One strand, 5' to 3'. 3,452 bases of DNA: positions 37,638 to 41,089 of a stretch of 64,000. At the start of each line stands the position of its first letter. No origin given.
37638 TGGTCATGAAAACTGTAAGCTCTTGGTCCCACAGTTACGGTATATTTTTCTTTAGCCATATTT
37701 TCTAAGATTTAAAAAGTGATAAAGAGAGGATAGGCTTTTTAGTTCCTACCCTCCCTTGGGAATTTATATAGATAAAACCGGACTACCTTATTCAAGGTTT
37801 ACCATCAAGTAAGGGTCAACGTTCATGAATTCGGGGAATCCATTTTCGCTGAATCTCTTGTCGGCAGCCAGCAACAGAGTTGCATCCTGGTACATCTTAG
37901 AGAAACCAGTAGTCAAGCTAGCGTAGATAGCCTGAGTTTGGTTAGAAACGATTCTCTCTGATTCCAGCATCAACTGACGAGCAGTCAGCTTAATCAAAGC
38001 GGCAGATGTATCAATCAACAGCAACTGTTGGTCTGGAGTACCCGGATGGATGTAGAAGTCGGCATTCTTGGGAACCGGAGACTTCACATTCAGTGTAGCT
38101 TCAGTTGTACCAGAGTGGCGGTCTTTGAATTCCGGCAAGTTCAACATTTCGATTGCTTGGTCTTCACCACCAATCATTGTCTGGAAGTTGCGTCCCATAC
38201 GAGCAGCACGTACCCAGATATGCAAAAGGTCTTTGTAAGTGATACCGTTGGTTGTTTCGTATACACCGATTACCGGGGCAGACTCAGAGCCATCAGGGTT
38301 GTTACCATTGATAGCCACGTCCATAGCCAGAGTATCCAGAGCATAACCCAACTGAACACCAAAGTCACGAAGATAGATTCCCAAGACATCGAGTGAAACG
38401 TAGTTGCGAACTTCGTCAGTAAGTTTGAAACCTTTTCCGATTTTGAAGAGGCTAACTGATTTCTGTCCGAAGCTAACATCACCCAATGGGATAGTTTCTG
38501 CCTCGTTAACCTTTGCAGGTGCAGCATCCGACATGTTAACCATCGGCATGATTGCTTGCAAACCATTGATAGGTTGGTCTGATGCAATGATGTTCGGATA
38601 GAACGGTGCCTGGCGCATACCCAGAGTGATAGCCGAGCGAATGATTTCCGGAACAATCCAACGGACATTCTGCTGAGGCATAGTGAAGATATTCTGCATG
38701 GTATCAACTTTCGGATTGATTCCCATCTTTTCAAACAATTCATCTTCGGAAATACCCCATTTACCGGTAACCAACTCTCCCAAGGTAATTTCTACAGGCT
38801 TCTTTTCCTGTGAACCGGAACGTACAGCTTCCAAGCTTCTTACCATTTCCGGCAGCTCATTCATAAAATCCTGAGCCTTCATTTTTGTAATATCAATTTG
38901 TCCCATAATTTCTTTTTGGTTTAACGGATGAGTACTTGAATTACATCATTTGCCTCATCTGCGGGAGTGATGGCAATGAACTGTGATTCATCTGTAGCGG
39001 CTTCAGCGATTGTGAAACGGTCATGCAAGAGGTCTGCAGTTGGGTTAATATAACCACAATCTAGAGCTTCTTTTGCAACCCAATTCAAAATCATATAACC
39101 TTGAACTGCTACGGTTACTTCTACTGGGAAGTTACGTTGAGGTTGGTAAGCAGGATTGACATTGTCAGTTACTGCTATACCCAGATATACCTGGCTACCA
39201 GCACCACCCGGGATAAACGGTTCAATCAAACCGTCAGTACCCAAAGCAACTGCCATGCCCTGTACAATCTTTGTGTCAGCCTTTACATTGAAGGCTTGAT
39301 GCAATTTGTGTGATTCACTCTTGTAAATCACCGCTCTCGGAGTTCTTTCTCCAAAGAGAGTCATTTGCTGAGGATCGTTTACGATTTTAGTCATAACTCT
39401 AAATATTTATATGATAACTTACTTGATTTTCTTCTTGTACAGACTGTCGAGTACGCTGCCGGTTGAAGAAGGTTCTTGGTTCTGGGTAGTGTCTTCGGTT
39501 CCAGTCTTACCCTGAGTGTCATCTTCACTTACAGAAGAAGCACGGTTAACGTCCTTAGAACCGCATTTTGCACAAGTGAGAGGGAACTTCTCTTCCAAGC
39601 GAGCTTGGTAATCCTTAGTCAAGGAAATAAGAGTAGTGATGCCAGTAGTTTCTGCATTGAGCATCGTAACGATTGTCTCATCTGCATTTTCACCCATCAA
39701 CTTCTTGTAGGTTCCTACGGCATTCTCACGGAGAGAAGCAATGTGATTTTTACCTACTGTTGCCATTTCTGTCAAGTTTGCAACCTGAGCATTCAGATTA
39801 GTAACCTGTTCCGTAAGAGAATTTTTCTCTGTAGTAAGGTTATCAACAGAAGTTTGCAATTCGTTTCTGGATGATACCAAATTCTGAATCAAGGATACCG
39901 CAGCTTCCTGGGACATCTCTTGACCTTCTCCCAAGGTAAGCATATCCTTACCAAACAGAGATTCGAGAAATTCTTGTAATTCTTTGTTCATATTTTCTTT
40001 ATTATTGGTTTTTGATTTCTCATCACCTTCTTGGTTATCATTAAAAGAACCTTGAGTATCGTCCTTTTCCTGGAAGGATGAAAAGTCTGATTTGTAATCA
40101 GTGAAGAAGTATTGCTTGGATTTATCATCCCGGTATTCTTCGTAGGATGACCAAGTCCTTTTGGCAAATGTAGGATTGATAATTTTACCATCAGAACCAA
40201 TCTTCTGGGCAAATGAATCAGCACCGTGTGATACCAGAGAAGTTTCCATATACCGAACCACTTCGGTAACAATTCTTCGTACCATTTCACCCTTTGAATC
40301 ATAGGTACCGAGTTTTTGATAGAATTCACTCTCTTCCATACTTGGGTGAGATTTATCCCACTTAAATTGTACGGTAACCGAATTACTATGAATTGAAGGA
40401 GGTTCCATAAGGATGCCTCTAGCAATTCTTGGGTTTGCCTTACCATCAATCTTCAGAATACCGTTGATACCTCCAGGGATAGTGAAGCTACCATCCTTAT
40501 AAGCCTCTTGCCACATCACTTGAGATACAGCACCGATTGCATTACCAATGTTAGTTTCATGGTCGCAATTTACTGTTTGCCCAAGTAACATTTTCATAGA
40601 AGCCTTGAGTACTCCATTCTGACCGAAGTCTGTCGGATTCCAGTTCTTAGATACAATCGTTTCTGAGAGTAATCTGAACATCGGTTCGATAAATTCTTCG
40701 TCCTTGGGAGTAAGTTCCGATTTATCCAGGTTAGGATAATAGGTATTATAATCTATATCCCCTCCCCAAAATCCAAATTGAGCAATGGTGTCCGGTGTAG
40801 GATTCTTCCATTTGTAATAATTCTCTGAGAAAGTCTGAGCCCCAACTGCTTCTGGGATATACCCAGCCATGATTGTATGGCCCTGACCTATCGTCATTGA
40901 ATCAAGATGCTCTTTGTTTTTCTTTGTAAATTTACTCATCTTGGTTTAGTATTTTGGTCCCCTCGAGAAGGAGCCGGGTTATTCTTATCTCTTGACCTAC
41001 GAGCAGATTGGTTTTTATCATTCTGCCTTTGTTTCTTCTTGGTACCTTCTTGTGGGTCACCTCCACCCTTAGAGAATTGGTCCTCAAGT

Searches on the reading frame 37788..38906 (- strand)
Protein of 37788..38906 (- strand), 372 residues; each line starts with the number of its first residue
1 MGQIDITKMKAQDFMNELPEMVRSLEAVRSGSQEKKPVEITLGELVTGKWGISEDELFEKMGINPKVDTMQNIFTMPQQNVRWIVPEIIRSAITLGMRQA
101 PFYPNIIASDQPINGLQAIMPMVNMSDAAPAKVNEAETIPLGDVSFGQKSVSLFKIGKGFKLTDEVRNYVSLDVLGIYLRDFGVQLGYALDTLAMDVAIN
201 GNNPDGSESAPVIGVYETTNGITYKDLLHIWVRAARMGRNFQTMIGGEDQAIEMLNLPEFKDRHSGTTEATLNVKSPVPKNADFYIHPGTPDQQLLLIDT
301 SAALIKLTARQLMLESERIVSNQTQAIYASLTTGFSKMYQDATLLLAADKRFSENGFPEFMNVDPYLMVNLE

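Call 8: search_protein_families(library=phrogs, max_evalue=0.01, proteins=[window:37788-38906:-])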
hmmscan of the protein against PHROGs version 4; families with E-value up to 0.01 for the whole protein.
window:37788-38906:- (372 aa): 4 families
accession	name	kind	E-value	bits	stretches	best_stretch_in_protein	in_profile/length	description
phrog_3922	-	head and packaging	9.7e-38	131.3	1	59-347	58-358/362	major head protein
phrog_10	-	head and packaging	6.7e-06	26.3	1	127-228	411-511/752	major head protein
phrog_1650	-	head and packaging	0.00054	20.4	1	125-273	68-219/300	major head protein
phrog_544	-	head and packaging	0.0009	19.7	1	114-166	45-96/282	major head protein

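Call 21: search_dna_similar(query=window:37788-38906:-, collection=phages, mode=protein, max_rows=15)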
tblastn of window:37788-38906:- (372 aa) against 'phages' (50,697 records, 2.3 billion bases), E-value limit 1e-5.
Records with a match: 14; places in all: 14; records where one place covers at least 80% of the query: 2.
Best place of each record, by identity: 60-80% 2; <60% 12.
By first word of the organism name: Bacteriophage 5; Achromobacter 3; Caulobacter 2; Phage 1; Pseudoalteromonas 1; Enterococcus 1; Bacillus 1.
By host as written in the record: - 5; Achromobacter xylosoxidans 3; Caulobacter crescentus 2; bacteria 1; Pseudoalteromonas sp. KB12-38 1; Enterococcus faecium #5864 1; Bacillus cereus 1.
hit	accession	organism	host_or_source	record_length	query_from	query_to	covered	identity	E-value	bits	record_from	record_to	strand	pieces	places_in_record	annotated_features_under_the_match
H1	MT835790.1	Bacteriophage sp.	human fecal samples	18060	14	367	95%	68.4%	3e-169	529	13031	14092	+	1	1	record has no annotation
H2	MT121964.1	Phage DP SC_6_H4_2017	bacteria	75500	12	367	96%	67.4%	2e-168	526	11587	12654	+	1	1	none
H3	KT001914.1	Caulobacter phage Seuss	Caulobacter crescentus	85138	54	346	79%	24.8%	3e-10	68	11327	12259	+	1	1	capsid protein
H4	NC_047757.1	Caulobacter phage Seuss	Caulobacter crescentus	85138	54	346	79%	24.8%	3e-10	68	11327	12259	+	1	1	major head protein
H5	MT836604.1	Bacteriophage sp.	human fecal samples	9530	68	348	76%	24.3%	1e-15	84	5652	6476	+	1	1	record has no annotation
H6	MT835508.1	Bacteriophage sp.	human fecal samples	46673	84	346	71%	25.7%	4e-12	74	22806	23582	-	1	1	record has no annotation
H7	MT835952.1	Bacteriophage sp.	human fecal samples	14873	84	347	71%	25.4%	8e-13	76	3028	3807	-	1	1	record has no annotation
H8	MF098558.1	Pseudoalteromonas phage KB12-38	Pseudoalteromonas sp. KB12-38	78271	82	346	71%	24.7%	4e-8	61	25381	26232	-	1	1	capsid protein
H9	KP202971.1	Achromobacter phage JWF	Achromobacter xylosoxidans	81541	81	355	74%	23.8%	2e-7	59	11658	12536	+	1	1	hypothetical protein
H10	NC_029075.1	Achromobacter phage JWF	Achromobacter xylosoxidans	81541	81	355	74%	23.8%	2e-7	59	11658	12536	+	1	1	major head protein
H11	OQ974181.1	Achromobacter phage 2-1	Achromobacter xylosoxidans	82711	82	346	71%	24.4%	1e-8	62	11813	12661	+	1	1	major head protein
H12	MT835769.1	Bacteriophage sp.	human fecal samples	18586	68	347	75%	23.1%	1e-13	79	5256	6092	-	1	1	record has no annotation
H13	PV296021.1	Enterococcus phage fHoEfm07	Enterococcus faecium #5864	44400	133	346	58%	27.5%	7e-6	54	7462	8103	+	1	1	major head protein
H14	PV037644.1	Bacillus phage vB_BcM_CUBc25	Bacillus cereus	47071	150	350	54%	26.3%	5e-11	70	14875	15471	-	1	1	major capsid protein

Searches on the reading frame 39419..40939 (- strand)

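Call 8: search_protein_families(library=phrogs, max_evalue=0.01, proteins=[window:39419-40939:-])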
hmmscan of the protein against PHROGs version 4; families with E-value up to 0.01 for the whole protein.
window:39419-40939:- (506 aa): 3 families
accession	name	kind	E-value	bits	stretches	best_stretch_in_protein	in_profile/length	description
phrog_8158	-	head and packaging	2.4e-42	146.5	1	72-479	50-402/408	head maturation protease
phrog_8730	-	unknown function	1.9e-09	39.1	1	380-489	79-182/191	-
phrog_37797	-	unknown function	0.00087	19.4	0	223-254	180-211/398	-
